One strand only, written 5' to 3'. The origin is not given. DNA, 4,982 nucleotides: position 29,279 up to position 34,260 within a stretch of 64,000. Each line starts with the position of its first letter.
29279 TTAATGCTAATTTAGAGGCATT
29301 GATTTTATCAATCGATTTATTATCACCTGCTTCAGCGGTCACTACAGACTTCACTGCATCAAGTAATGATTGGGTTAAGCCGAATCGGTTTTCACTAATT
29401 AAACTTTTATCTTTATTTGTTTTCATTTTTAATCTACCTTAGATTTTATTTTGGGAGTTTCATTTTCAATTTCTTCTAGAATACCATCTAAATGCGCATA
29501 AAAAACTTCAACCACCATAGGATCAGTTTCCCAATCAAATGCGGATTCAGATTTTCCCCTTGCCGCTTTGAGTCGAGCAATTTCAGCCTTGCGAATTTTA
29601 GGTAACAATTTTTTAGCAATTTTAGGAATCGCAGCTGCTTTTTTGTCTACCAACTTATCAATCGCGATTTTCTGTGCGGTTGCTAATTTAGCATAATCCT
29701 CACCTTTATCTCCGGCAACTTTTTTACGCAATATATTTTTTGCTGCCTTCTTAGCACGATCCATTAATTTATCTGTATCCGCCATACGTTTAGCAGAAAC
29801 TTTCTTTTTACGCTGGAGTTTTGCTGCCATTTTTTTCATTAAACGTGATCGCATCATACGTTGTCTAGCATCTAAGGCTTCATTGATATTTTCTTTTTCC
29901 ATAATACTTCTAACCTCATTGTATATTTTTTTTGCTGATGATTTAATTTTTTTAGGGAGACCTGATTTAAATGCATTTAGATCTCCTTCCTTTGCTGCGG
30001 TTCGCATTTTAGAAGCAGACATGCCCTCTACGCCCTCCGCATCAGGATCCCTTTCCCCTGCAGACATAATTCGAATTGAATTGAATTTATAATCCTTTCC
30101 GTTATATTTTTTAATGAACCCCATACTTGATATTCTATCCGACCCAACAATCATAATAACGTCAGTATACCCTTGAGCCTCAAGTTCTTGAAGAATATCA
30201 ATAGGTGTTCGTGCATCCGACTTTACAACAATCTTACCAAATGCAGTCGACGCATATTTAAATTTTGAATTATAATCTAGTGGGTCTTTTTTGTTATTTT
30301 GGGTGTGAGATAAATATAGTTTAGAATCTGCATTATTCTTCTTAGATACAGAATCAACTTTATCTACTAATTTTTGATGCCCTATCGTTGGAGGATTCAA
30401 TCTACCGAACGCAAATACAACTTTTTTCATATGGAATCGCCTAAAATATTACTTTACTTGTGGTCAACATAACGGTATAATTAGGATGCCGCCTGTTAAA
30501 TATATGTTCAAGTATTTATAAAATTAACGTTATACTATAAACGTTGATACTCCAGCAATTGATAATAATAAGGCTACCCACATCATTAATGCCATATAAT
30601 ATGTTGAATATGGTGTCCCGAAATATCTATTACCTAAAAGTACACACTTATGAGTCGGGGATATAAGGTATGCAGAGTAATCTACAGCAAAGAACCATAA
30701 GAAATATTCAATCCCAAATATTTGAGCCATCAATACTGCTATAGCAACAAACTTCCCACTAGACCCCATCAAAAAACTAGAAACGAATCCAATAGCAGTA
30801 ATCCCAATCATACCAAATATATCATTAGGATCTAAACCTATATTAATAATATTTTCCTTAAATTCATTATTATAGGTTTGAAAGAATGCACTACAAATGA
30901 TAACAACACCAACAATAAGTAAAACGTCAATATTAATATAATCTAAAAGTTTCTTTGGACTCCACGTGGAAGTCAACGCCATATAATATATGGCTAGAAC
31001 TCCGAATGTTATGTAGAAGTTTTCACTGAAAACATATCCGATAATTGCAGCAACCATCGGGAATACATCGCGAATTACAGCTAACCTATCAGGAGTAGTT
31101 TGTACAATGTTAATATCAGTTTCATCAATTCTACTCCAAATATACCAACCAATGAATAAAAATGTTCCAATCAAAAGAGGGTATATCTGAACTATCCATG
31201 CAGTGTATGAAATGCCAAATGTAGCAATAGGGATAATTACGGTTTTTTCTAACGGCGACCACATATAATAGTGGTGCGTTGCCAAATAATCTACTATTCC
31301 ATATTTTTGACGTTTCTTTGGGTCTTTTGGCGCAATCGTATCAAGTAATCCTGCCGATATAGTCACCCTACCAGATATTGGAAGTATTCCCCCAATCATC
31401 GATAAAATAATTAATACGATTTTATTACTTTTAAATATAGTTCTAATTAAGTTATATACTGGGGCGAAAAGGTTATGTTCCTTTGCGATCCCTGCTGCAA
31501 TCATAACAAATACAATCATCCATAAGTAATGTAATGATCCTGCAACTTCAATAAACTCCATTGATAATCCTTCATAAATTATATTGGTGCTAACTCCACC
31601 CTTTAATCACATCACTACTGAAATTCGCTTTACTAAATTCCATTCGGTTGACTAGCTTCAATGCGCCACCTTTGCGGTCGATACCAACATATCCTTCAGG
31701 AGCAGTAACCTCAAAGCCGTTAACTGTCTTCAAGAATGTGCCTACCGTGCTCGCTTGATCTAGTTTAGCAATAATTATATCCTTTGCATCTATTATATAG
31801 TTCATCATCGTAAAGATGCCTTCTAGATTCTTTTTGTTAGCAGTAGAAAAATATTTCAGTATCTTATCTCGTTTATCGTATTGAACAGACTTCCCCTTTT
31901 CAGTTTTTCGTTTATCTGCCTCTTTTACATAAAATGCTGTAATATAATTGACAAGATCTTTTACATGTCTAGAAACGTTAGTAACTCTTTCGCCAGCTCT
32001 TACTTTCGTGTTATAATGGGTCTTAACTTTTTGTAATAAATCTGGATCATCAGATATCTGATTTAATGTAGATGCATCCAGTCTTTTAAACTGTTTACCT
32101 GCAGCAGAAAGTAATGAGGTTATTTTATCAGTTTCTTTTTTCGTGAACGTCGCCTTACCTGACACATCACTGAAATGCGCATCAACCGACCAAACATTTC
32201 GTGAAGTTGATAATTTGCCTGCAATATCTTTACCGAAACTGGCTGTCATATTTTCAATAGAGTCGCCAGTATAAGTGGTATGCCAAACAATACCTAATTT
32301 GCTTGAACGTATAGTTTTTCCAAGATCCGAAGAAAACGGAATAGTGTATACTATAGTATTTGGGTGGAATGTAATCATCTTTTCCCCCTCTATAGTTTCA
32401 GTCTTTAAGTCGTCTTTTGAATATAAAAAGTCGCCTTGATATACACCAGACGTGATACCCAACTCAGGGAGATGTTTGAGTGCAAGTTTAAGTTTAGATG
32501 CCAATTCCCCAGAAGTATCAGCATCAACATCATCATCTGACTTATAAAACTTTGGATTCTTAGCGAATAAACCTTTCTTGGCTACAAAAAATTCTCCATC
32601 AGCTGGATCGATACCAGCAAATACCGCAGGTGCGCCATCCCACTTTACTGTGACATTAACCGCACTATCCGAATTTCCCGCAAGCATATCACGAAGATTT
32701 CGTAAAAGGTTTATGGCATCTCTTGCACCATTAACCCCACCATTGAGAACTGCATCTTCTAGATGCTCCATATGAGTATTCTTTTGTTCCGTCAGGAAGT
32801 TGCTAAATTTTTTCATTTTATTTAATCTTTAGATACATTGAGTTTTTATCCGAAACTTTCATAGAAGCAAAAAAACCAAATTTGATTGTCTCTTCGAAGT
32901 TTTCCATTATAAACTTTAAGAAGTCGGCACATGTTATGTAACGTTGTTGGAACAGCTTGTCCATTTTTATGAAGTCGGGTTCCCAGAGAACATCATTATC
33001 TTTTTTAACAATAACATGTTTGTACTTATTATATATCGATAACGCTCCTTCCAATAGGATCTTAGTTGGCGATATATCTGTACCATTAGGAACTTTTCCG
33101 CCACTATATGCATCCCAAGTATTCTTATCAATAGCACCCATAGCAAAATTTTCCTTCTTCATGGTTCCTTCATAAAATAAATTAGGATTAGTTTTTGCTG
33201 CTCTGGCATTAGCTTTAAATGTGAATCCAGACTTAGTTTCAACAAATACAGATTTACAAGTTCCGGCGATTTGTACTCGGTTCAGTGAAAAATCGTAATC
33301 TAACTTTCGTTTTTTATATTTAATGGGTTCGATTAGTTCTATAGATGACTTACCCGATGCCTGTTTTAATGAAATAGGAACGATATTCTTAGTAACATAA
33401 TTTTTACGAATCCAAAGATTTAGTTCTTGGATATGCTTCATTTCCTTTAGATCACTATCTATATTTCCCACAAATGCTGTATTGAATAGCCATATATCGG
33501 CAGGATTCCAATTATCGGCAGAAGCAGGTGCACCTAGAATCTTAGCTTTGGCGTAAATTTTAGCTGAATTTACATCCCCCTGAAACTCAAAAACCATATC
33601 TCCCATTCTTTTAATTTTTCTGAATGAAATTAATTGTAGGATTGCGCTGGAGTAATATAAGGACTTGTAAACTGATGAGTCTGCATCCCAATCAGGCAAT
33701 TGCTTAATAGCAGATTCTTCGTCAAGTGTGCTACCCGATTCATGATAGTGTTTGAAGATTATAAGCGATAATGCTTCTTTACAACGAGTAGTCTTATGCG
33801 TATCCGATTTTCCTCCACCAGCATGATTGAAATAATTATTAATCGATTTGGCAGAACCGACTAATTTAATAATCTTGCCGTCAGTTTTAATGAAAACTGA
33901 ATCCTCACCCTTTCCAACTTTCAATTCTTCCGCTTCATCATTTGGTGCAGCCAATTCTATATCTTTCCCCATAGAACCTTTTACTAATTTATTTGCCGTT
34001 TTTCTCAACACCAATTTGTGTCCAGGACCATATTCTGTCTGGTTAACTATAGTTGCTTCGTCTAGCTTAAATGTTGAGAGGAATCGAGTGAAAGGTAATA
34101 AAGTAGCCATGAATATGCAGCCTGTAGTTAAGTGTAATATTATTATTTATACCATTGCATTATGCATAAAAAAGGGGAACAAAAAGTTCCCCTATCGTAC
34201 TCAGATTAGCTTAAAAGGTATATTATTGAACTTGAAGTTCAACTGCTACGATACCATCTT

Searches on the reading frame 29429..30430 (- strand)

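Call 14: search_protein_families(library=phrogs, proteins=[window:29429-30430:-], max_evalue=0.00001)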
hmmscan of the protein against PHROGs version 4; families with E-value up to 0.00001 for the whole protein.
window:29429-30430:- (333 aa): 4 families
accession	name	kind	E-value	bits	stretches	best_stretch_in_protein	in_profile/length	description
phrog_3041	-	other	2.5e-63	215.5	1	1-285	49-314/678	cytidyltransferase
phrog_395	-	other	5.5e-41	142.6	1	2-184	11-205/373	cytidyltransferase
phrog_455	-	unknown function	3.6e-26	93.9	1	4-239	422-661/764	-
phrog_23027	-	unknown function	8.8e-20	71.9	1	2-290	42-333/602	-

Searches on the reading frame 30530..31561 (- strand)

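Call 14: search_protein_families(library=phrogs, proteins=[window:30530-31561:-], max_evalue=0.00001)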
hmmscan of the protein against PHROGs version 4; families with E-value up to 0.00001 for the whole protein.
window:30530-31561:- (343 aa): 1 family
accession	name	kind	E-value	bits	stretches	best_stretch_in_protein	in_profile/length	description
phrog_14035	-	unknown function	1.5e-73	249.3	1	11-342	13-344/345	-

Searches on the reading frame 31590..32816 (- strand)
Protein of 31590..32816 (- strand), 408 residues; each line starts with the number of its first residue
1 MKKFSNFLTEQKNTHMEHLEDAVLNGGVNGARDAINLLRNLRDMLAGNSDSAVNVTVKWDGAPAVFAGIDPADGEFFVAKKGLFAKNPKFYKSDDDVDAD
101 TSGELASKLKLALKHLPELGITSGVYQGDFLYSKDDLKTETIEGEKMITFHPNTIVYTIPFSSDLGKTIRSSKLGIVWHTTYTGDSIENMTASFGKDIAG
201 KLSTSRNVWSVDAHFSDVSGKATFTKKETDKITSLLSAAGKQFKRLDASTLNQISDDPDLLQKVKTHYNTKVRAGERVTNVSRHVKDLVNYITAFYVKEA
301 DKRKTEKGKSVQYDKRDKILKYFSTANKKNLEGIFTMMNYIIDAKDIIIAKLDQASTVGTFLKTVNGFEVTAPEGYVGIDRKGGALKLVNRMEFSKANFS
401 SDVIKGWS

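Call 14: search_protein_families(library=phrogs, proteins=[window:31590-32816:-], max_evalue=0.00001)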
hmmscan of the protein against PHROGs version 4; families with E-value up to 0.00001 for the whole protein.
window:31590-32816:- (408 aa): 1 family
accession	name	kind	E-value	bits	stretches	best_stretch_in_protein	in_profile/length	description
phrog_455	-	unknown function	1.2e-98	333.5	1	10-407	22-340/764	-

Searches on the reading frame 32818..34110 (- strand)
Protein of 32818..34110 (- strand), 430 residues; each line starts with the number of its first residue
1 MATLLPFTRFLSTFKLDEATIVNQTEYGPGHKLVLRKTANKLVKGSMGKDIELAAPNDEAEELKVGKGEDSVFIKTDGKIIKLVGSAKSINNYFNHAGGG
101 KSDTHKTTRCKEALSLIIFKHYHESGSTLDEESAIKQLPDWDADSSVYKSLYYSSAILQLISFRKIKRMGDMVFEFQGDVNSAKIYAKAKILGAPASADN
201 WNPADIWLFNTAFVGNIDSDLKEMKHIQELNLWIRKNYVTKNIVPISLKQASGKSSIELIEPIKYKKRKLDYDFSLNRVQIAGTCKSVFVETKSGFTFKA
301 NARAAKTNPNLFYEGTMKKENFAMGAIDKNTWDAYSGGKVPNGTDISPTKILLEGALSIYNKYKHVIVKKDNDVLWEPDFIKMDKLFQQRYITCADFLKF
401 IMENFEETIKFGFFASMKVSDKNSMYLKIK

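Call 14: search_protein_families(library=phrogs, proteins=[window:32818-34110:-], max_evalue=0.00001)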
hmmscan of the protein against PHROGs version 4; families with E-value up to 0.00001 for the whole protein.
window:32818-34110:- (430 aa): 2 families
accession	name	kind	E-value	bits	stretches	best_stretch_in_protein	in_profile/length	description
phrog_1462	-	unknown function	4.1e-13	50.3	1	88-327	87-360/488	-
phrog_19894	-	unknown function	4.2e-06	26.8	1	184-268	237-327/576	-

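Call 59: search_protein_families(library=pfam, proteins=[window:32818-34110:-], max_evalue=0.001)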
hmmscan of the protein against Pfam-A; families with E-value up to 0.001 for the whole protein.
window:32818-34110:- (430 aa): 0 families
